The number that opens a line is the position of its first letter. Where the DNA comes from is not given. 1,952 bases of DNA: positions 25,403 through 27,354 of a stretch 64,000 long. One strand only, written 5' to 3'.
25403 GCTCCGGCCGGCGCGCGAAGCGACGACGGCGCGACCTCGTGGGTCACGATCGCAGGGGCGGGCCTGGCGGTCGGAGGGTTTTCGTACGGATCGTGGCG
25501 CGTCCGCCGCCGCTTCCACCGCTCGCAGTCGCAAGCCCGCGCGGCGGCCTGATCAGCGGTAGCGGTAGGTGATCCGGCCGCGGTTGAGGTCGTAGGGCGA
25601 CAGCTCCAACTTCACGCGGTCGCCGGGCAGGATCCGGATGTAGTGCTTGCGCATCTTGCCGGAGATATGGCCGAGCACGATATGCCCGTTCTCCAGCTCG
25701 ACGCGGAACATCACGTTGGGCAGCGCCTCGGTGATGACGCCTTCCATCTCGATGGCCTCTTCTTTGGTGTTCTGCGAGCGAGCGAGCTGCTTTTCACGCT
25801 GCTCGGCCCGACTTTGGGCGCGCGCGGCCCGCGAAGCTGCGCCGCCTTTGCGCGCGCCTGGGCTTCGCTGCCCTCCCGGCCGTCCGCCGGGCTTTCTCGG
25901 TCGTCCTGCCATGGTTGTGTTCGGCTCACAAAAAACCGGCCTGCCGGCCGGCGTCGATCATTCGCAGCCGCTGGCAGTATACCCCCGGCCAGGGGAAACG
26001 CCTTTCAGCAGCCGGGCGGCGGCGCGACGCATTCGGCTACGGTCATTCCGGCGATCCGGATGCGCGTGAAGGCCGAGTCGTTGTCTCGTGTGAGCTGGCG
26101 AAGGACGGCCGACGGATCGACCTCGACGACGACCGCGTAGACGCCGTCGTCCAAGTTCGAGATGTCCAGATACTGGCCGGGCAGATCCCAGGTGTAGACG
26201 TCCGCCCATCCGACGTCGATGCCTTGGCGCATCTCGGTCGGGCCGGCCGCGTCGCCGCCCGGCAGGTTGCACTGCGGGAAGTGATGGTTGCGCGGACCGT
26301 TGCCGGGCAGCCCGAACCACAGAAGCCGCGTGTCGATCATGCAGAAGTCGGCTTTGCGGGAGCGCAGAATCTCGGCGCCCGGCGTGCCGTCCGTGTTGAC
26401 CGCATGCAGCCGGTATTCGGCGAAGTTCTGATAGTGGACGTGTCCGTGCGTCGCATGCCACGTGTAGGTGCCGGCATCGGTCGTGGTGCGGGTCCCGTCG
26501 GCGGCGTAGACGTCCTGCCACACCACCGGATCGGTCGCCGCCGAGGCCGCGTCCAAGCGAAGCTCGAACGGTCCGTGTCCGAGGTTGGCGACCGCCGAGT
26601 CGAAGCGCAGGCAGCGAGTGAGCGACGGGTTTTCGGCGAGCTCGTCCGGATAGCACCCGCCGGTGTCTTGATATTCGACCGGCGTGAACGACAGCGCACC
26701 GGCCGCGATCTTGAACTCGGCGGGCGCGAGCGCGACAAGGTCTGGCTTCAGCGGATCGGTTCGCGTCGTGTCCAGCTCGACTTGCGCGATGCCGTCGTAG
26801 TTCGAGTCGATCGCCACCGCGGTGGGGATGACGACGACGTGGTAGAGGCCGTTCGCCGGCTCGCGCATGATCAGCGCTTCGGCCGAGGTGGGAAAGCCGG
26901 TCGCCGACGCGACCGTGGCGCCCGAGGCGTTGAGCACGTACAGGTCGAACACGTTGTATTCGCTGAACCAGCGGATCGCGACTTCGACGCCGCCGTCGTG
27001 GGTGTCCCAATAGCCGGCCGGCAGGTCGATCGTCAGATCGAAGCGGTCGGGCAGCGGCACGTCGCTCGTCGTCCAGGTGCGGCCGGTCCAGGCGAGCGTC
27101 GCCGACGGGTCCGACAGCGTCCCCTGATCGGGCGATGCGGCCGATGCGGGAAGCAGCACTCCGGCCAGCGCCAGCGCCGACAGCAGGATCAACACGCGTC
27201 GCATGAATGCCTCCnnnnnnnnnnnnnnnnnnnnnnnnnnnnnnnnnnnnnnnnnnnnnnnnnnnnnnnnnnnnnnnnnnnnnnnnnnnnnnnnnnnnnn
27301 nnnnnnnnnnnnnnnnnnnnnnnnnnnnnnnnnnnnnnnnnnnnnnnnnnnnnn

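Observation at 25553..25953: IF-1 homolog with ~55-aa Arg/Lys/Gly-rich N-terminal extension, isolated from the ribosomal-protein cluster, 20 nt after an intrinsic terminator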

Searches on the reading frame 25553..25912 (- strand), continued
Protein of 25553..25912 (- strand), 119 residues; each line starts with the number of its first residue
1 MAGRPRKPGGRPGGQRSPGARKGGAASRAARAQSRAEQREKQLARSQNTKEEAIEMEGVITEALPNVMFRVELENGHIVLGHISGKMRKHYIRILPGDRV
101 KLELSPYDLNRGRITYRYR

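Call 48: list_cluster_members(proteins=[P0102, P0116, P0119, P0063, P0118, P0049, P0024, P0094, P0093, P0050])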
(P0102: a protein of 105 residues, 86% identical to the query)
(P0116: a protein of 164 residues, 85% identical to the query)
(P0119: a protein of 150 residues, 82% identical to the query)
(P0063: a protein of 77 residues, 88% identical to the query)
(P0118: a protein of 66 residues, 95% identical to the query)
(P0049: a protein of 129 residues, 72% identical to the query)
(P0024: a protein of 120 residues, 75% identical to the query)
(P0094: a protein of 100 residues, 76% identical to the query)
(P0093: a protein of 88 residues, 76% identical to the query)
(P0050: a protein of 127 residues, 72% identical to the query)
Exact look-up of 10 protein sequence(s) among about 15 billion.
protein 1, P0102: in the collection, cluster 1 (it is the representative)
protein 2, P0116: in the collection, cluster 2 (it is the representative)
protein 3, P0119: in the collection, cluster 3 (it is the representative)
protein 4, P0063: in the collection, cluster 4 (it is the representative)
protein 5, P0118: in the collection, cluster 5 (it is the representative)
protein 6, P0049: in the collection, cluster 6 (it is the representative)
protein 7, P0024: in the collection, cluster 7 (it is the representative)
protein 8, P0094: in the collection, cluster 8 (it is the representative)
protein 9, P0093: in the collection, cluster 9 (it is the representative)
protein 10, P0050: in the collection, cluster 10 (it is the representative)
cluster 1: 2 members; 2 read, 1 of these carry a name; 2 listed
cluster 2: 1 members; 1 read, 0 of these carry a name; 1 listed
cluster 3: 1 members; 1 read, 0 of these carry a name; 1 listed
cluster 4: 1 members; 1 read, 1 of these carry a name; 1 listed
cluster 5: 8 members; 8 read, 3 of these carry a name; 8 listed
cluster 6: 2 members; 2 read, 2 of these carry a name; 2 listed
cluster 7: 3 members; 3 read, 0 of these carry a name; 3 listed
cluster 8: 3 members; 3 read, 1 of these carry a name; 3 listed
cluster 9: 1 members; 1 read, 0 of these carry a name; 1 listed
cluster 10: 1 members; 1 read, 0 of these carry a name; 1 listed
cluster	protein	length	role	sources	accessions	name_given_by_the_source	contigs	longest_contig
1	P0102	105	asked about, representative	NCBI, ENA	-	-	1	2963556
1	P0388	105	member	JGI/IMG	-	translation initiation factor IF-1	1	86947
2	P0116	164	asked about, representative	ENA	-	-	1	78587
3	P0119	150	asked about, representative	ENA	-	-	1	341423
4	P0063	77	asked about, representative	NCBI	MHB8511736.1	MAG: translation initiation factor IF-1 [Actinomycetota bacterium]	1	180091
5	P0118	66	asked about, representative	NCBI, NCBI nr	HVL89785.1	MAG TPA: translation initiation factor IF-1 [Actinomycetota bacterium] | translation initiation factor IF-1 [Actinomycetota bacterium]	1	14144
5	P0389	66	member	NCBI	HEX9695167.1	MAG TPA: translation initiation factor IF-1 [Actinomycetota bacterium]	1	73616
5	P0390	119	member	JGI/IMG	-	translation initiation factor IF-1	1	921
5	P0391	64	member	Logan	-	-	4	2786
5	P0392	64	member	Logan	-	-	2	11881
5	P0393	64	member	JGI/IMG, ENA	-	-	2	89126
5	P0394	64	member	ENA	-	-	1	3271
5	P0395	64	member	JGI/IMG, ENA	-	-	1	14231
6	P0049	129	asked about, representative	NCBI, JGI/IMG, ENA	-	translation initiation factor IF-1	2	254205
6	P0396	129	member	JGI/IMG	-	translation initiation factor IF-1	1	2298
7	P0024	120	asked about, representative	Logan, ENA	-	-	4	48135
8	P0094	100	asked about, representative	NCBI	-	-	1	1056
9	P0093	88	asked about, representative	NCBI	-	-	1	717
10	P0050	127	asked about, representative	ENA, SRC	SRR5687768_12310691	-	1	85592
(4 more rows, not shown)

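Call 54: fold_search(model_id=the predicted structure, library=pdb)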
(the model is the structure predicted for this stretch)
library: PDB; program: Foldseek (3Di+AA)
matches with E <= 10: 1300; with E <= 0.001: 75
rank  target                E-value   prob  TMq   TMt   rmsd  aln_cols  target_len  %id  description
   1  3i4o_B                5.0e-12  1.00  0.55  0.97   1.1        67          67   76  Crystal Structure of Translation Initiation Factor 1 from Mycobacterium tuberculosis (released 2010-02-23)
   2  3i4o_A                6.4e-12  1.00  0.55  0.95   1.1        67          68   76  Crystal Structure of Translation Initiation Factor 1 from Mycobacterium tuberculosis (released 2010-02-23)
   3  4ql5_B                1.1e-11  1.00  0.55  0.98   0.5        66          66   65  Crystal structure of translation initiation factor IF-1 from Streptococcus pneumoniae TIGR4 (released 2014-07-02)
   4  4ql5_A                2.5e-11  1.00  0.56  0.96   0.8        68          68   63  Crystal structure of translation initiation factor IF-1 from Streptococcus pneumoniae TIGR4 (released 2014-07-02)
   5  9fco_I                3.9e-11  1.00  0.55  0.93   0.8        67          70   67  Structure of E. coli 30S-IF1-IF3-mRNA-Kasugamycin complex (released 2025-03-19)
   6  9h9h_X                6.5e-11  1.00  0.55  0.93   0.9        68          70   68  Complex 1 30S-IF1-IF2-IF3-GE81112 (released 2025-08-06)
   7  2n8n_MODEL_1_A        1.2e-10  1.00  0.53  0.85   1.4        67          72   67  Solution structure of translation initiation factor (released 2016-10-26)
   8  2n3s_MODEL_1_A        2.1e-10  1.00  0.51  0.80   2.0        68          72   66  NMR Assignments and structure of Translation initiation factor IF-1 from Burkholderia thailandensis E264. (released 2015-06-24)
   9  2n78_MODEL_1_A        4.2e-10  1.00  0.49  0.77   2.1        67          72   70  NMR structure of IF1 from Pseudomonas aeruginosa (released 2016-09-07)
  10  6c00_MODEL_1_A        7.5e-10  1.00  0.55  0.89   1.0        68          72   65  Solution structure of translation initiation factor 1 from Clostridium difficile (released 2019-01-16)
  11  1hr0_W                1.5e-09  1.00  0.53  0.87   1.1        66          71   65  CRYSTAL STRUCTURE OF INITIATION FACTOR IF1 BOUND TO THE 30S RIBOSOMAL SUBUNIT (released 2001-01-24)
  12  9dcn_MODEL_1_A        1.4e-08  1.00  0.49  0.69   2.9        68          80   66  Solution structure of the translation initiation factor IF-1 from Neisseria gonorrhoeae (NCCP11945). Seattle S (released 2024-10-16)
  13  1ah9_MODEL_1_A        9.3e-08  1.00  0.51  0.81   2.1        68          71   68  THE STRUCTURE OF THE TRANSLATIONAL INITIATION FACTOR IF1 FROM ESCHERICHIA COLI, NMR, 19 STRUCTURES (released 1997-07-07)
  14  2nch_MODEL_1_A        1.7e-07  1.00  0.49  0.64   2.1        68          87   47  Solution structure of translation initiation factor IF1 from wolbachia endosymbiont strain TRS of Brugia malay (released 2017-04-05)
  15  8ppl_Iq               2.6e-07  1.00  0.52  0.60   1.1        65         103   25  MERS-CoV Nsp1 bound to the human 43S pre-initiation complex (released 2023-10-18)
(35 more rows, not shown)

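Call 60: find_encoding_contigs(protein=P0001, flank=3000, max_places=3)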
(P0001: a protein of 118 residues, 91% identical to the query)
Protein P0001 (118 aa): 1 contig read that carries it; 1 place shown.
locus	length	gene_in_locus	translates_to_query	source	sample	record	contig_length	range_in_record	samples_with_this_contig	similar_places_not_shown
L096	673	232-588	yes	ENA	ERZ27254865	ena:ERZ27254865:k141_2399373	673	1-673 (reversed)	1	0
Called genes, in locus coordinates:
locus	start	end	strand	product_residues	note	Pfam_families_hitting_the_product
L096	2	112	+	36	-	?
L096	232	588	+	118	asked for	PF01176:eIF-1a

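Call 61: find_encoding_contigs(protein=P0007, flank=4000, max_places=6)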
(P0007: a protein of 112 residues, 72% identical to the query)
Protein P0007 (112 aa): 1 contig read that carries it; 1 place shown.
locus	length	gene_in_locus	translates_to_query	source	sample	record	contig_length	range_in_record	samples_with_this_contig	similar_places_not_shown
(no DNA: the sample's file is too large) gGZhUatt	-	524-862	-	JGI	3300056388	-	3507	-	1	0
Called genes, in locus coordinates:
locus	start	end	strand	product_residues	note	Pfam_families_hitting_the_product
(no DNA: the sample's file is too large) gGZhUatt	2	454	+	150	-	?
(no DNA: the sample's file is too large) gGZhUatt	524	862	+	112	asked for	PF01176:eIF-1a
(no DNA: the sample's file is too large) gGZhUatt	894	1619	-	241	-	PF07685:GATase_3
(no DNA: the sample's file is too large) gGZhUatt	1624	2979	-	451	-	PF08245:Mur_ligase_M, PF08353:MurT_C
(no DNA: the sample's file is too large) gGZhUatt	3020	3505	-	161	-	?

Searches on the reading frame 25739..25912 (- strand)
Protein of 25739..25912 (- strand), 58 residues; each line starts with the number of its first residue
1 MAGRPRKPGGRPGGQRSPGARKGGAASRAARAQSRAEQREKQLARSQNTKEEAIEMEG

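Call 36: find_related_loci(query=A1, collection=metagenome_contigs, flank=4000)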
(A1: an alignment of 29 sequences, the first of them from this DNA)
Query A1 (58 aa) in metagenome_contigs; peptide patterns used: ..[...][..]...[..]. (x = any residue, [..] = any of these).
600 stretches matched a pattern (row limit reached: there are more); 1 encode a relative of the query (tblastn E <= 1e-3); 1 distinct loci.
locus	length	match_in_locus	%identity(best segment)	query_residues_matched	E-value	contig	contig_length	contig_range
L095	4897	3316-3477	55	5-58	7e-12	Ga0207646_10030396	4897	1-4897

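Call 58: search_protein_representatives(alignment_id=A1)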
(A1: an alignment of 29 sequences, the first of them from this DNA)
Query: 29 sequences, 57 profile positions. Proteins with E-value up to 0.001 (for the whole library): 3; up to 1e-10: 2; up to 1e-30: 0. The best 3 are listed.
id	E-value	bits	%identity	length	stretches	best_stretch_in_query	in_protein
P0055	1.8e-16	76.6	-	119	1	1-57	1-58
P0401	1.2e-15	74.0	-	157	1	1-57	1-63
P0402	2.9e-04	37.5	-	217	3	18-52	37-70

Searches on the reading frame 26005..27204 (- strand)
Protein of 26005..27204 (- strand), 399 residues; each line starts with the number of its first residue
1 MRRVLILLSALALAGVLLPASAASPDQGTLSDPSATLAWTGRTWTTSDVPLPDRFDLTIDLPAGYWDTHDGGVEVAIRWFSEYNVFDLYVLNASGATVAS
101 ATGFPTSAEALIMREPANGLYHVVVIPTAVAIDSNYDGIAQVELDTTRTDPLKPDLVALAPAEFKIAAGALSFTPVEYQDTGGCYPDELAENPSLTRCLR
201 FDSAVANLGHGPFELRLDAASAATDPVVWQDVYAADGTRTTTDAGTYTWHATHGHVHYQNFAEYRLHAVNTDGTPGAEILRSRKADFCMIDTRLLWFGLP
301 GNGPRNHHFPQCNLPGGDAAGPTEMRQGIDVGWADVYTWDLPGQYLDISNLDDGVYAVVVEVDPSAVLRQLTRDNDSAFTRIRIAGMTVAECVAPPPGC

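Call 66: search_protein_families(library=pfam, proteins=[window:26005-27204:-], max_evalue=0.001)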
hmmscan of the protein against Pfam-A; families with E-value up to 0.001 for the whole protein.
window:26005-27204:- (399 aa): 1 family
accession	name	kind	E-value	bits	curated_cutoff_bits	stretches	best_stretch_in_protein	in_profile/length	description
PF01186.22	Lysyl_oxidase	-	5e-12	46.3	20.4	1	242-388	73-198/204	Lysyl oxidase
